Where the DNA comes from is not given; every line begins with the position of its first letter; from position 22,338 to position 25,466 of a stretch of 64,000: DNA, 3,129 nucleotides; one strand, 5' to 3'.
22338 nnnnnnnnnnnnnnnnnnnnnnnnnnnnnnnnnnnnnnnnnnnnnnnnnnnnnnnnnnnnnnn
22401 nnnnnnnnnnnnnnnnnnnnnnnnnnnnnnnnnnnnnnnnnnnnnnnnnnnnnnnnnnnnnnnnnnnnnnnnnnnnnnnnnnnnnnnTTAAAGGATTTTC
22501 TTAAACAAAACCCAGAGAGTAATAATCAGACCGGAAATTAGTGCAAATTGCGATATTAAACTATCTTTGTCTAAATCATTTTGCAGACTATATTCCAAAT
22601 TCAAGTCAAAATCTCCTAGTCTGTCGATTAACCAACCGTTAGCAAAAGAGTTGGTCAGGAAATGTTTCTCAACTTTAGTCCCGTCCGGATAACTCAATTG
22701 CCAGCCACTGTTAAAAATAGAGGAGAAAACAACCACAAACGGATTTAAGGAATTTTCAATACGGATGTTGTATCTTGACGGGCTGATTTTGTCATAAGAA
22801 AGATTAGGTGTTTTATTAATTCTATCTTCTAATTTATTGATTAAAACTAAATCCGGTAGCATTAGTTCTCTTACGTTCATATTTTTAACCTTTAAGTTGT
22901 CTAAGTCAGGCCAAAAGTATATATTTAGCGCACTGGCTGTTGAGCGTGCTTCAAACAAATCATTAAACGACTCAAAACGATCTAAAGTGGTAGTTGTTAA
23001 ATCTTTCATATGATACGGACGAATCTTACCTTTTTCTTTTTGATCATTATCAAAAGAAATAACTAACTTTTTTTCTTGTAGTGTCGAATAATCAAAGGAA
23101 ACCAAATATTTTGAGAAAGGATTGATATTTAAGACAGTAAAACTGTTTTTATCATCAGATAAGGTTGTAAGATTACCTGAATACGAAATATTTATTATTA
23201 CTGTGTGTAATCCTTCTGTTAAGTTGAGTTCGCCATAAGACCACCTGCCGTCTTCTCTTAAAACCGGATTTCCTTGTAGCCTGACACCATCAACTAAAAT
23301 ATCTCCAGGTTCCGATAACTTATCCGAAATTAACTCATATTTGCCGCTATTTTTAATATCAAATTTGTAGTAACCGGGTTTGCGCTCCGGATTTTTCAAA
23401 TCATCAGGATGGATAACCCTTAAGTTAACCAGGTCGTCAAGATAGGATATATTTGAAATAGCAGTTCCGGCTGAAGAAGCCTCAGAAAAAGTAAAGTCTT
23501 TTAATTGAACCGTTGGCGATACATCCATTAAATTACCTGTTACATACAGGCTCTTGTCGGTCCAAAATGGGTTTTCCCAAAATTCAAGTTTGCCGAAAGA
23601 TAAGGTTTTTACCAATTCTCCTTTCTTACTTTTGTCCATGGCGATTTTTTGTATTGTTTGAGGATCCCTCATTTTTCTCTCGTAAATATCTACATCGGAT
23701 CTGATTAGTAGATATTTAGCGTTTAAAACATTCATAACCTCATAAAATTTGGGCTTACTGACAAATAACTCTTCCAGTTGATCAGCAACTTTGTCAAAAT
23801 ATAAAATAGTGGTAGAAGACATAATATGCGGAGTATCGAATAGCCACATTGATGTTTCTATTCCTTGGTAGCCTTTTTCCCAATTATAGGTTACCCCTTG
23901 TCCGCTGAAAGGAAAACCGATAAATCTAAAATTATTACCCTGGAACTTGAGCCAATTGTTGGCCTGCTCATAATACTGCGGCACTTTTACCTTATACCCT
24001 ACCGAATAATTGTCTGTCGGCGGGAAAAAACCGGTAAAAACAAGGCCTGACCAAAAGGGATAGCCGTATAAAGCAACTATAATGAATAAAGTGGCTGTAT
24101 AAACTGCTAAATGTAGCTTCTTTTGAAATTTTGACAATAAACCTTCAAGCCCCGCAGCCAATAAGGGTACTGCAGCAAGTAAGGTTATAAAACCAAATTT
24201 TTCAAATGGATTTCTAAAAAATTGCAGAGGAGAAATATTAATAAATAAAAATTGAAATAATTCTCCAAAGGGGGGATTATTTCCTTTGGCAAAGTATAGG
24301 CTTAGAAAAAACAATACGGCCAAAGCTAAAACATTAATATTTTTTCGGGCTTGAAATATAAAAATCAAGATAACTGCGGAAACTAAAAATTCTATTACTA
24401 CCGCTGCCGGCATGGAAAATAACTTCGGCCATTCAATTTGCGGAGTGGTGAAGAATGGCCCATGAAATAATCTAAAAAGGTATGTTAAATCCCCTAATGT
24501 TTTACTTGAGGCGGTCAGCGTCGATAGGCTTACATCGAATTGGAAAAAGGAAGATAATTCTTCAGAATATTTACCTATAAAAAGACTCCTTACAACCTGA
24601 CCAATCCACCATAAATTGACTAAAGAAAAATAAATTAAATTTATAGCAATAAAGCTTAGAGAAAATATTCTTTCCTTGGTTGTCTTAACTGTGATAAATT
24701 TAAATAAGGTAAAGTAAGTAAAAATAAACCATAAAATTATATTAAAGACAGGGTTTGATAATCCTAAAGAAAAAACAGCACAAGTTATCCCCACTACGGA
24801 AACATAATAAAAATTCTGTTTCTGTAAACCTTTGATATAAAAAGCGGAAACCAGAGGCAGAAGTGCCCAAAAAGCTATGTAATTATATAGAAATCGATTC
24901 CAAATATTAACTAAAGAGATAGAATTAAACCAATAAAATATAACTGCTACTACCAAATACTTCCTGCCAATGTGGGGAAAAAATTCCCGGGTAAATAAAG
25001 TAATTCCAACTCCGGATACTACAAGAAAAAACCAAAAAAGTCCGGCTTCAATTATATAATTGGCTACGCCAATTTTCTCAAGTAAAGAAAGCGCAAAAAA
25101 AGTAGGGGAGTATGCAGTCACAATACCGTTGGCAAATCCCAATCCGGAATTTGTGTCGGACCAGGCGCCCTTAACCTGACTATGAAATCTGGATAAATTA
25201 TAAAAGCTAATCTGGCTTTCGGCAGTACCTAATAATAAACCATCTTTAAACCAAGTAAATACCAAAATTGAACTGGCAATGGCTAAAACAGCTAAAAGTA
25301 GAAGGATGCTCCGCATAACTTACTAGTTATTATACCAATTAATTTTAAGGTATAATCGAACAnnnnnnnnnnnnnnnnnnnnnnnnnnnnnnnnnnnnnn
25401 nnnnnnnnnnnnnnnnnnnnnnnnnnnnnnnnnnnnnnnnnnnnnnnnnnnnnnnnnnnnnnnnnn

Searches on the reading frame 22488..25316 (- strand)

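Call 8: search_protein_families(library=pfam, proteins=[window:22488-25316:-], max_evalue=0.01)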
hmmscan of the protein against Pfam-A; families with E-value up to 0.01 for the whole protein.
window:22488-25316:- (942 aa): 1 family
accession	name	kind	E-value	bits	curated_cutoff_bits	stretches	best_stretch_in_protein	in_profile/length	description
PF11847.13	GT-C_AftD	-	1.2e-09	37.1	26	1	73-578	60-543/661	Alpha-(1->3)-arabinofuranosyltransferase, N-terminal GT-C domain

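Call 33: search_protein_families(library=pfam, proteins=[P0121, P0127], max_evalue=0.01)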
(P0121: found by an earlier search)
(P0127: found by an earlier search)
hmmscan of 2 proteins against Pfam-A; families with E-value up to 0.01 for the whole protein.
P0121 (975 aa): 1 family
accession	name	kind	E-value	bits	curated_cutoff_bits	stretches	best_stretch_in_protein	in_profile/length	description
PF11847.13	GT-C_AftD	-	0.00021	19.8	26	1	444-579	408-543/661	Alpha-(1->3)-arabinofuranosyltransferase, N-terminal GT-C domain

P0127 (700 aa): 1 family
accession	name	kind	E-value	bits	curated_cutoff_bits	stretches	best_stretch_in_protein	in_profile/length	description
PF11847.13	GT-C_AftD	-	3.1e-20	72.1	26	1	68-567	55-553/661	Alpha-(1->3)-arabinofuranosyltransferase, N-terminal GT-C domain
